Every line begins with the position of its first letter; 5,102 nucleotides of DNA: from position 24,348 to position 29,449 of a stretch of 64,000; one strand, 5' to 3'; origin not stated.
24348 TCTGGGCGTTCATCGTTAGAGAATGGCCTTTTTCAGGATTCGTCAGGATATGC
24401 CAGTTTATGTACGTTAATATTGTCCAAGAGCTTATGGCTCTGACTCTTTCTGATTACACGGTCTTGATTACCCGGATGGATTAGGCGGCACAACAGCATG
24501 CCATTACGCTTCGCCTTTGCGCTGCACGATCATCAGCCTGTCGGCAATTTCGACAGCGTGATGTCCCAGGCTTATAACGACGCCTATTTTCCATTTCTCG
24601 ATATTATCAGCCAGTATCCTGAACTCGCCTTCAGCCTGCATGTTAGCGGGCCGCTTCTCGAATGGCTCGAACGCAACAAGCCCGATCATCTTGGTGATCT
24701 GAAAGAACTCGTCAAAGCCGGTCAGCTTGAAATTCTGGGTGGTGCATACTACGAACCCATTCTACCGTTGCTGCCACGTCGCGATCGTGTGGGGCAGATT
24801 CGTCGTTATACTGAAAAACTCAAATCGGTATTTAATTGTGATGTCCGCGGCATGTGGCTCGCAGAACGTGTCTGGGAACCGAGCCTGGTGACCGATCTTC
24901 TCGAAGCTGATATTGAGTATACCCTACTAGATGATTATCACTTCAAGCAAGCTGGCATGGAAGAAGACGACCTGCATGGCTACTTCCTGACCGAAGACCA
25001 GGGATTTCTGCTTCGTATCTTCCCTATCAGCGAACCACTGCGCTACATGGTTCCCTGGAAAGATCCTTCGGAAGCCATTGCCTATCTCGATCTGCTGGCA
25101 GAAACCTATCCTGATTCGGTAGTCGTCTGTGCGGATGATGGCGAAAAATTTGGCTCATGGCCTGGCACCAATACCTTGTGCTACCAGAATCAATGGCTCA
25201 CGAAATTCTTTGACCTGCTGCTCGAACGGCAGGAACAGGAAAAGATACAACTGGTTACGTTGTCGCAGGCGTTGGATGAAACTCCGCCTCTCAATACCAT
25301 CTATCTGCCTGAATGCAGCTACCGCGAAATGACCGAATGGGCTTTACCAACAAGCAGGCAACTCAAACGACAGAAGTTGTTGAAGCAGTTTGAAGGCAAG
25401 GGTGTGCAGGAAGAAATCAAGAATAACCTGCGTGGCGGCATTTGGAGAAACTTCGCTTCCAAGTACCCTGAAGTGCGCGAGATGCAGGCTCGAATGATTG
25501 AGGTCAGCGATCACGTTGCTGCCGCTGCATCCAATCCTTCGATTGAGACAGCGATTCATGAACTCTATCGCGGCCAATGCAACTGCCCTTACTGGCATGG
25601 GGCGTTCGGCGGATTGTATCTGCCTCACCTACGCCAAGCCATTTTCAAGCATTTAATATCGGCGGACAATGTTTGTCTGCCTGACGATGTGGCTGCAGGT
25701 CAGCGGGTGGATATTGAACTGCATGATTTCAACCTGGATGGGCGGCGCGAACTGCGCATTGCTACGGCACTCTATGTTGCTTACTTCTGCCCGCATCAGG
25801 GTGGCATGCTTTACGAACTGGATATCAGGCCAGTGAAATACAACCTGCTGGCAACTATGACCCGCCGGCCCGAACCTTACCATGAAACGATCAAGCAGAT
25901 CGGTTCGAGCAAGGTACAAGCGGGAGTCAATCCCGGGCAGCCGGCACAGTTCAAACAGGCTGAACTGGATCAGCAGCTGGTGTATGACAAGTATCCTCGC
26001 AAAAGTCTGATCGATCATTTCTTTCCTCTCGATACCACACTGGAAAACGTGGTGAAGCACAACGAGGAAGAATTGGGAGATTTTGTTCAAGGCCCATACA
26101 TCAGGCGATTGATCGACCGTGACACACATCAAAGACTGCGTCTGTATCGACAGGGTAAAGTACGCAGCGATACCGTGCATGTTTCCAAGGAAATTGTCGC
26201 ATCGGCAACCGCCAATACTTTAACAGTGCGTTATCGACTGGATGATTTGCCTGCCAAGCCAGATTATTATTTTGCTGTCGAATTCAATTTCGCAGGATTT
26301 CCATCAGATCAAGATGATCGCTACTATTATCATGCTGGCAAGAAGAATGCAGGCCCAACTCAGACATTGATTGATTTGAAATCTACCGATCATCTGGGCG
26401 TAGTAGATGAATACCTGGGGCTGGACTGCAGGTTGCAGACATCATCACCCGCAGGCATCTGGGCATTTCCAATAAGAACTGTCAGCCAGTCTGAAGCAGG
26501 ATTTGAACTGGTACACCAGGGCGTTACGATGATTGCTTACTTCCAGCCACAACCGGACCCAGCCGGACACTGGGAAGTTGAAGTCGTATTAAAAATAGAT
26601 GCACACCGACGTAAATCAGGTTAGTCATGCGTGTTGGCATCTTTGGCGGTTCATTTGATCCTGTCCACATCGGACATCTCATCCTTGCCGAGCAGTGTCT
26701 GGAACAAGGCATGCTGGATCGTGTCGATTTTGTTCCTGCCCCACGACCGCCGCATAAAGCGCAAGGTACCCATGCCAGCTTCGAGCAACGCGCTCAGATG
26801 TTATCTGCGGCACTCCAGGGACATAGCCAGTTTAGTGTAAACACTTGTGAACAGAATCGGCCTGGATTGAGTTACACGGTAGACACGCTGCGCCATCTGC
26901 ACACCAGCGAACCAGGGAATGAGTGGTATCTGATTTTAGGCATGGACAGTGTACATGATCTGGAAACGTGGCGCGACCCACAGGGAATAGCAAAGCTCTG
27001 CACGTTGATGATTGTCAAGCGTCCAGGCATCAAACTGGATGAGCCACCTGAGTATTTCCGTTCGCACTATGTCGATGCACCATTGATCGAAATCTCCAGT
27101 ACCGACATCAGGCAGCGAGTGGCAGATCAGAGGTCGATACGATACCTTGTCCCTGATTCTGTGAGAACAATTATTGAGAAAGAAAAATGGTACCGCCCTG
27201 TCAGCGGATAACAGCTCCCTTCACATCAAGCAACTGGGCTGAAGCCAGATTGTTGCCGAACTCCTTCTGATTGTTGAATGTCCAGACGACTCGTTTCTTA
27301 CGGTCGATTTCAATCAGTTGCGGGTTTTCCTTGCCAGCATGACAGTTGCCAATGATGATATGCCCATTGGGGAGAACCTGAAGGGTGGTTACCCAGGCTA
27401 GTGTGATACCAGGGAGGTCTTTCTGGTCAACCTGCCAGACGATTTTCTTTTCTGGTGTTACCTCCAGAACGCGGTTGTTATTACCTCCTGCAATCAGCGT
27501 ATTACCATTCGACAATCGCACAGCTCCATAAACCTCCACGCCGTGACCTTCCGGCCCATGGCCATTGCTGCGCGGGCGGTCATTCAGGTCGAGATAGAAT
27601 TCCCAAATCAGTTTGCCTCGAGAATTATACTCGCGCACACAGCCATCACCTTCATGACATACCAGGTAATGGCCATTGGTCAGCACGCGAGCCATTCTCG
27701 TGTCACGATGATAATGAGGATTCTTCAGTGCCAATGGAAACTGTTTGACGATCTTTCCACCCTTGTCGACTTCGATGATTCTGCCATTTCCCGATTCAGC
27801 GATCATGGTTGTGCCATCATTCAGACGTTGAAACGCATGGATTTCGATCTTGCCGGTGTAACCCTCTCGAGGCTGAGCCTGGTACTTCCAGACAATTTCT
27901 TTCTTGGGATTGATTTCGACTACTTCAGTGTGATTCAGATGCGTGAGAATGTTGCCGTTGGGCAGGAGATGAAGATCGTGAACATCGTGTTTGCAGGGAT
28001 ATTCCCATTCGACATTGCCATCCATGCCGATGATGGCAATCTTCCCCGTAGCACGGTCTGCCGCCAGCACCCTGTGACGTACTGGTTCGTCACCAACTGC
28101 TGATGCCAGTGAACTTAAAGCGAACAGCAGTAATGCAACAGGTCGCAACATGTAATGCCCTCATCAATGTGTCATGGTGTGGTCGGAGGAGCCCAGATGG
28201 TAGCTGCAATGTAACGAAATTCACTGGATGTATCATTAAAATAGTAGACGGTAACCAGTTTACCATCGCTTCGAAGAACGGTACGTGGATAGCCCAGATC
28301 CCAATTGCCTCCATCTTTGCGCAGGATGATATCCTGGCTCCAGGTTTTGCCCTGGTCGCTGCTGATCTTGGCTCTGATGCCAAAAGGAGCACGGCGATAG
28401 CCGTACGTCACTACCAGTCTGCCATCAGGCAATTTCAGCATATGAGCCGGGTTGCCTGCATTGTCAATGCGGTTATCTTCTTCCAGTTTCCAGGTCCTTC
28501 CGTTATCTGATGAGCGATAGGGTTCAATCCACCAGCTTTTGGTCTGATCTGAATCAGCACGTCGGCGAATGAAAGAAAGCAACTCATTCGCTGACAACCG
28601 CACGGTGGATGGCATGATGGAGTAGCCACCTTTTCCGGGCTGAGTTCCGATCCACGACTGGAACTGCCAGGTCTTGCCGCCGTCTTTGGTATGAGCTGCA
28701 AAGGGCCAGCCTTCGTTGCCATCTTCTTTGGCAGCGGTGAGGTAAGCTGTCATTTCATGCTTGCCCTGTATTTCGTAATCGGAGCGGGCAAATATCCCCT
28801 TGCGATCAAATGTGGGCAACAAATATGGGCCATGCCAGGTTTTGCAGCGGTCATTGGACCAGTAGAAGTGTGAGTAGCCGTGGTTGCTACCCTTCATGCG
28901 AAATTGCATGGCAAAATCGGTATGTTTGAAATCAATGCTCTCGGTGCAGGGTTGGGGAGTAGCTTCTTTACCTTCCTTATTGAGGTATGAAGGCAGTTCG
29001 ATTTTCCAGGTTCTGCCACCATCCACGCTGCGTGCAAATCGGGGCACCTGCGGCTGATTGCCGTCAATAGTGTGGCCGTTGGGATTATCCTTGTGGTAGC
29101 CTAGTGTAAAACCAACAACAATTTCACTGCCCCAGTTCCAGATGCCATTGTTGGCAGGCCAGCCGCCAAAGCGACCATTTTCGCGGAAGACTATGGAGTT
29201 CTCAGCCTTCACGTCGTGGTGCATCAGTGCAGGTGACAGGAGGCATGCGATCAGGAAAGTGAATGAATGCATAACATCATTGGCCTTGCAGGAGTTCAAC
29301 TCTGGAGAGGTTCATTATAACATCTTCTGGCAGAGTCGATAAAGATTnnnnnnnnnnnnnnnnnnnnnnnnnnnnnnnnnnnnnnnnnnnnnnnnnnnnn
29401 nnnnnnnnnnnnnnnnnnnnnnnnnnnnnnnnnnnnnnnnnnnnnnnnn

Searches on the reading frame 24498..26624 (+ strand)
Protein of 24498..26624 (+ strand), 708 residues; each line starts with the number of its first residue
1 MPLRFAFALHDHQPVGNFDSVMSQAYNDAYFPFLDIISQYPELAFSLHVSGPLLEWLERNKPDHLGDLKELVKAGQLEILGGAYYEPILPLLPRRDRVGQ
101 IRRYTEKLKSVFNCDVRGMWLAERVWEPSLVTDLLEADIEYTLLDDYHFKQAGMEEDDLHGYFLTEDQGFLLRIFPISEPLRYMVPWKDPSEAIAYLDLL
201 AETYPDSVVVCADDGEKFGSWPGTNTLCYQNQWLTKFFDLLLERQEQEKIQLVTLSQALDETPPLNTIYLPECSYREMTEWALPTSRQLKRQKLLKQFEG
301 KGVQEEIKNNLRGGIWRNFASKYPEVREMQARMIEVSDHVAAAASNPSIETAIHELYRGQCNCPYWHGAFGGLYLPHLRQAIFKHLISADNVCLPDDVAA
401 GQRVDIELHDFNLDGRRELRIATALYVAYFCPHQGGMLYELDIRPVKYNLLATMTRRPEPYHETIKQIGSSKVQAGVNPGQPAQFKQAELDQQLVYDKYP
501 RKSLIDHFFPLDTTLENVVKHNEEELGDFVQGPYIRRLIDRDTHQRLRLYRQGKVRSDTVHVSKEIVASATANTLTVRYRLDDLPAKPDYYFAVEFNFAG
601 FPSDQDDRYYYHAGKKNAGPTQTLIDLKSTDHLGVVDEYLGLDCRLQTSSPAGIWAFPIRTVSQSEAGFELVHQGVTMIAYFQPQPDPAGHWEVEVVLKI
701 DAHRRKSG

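Call 38: search_protein_families(library=pfam, proteins=[window:24498-26624:+], max_evalue=0.00001)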
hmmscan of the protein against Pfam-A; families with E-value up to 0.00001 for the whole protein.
window:24498-26624:+ (708 aa): 3 families
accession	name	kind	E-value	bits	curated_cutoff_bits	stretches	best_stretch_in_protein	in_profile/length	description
PF09095.17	AmyA-gluTrfs_C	-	5.8e-81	272.6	22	1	410-694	1-282/284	Alpha-amylase/4-alpha-glucanotransferase, C-terminal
PF03065.20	Glyco_hydro_57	-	4.1e-45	154.8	21.2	1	6-271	1-291/291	Glycosyl hydrolase family 57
PF09094.16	AmyA-A_glucT_m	-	9e-32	109.8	27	1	314-391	1-78/80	Alpha-amylase/4-alpha-glucanotransferase, middle domain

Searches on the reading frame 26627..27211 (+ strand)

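Call 39: search_protein_families(library=pfam, proteins=[window:26627-27211:+], max_evalue=0.00001)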
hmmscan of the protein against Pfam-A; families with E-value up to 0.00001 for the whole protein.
window:26627-27211:+ (194 aa): 1 family
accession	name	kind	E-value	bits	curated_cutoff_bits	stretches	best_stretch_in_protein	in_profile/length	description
PF01467.32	CTP_transf_like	-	6.3e-24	85.1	21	1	5-164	1-133/133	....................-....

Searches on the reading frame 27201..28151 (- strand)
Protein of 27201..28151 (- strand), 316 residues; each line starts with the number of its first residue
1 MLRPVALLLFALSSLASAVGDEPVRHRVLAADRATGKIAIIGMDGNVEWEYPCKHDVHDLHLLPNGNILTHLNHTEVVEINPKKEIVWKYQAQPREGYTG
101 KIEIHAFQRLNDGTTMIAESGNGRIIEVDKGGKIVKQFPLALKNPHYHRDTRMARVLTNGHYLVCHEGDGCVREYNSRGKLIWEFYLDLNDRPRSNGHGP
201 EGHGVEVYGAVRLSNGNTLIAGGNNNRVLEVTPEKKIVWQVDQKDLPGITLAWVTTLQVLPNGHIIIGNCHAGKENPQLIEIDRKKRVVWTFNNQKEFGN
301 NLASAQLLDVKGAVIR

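Call 39: search_protein_families(library=pfam, proteins=[window:27201-28151:-], max_evalue=0.00001)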
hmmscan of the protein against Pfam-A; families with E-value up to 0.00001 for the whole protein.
window:27201-28151:- (316 aa): 3 families
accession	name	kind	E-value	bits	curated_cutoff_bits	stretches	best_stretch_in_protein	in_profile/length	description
PF22701.2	Mala_s_1-like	-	3.5e-12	46.9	27.5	1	73-269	16-194/195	Mal s 1 allergenic protein-like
PF14269.12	Arylsulfotran_2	-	6.8e-12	45.8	27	0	85-185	195-298/301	Arylsulfotransferase (ASST)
PF13360.13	PQQ_2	-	3.8e-06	27.1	27.6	0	61-291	30-232/233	Outer membrane protein assembly factor BamB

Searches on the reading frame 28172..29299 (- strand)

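Call 39: search_protein_families(library=pfam, proteins=[window:28172-29299:-], max_evalue=0.00001)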
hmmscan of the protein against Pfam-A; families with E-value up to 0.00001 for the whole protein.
window:28172-29299:- (375 aa): 2 families
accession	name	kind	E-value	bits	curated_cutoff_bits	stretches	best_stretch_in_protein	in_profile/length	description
PF13088.12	BNR_2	-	1.4e-17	64.4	31.4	1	202-348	141-275/277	BNR repeat-like domain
PF02012.26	BNR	-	7.8e-08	31.6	27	0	312-321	2-11/12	BNR/Asp-box repeat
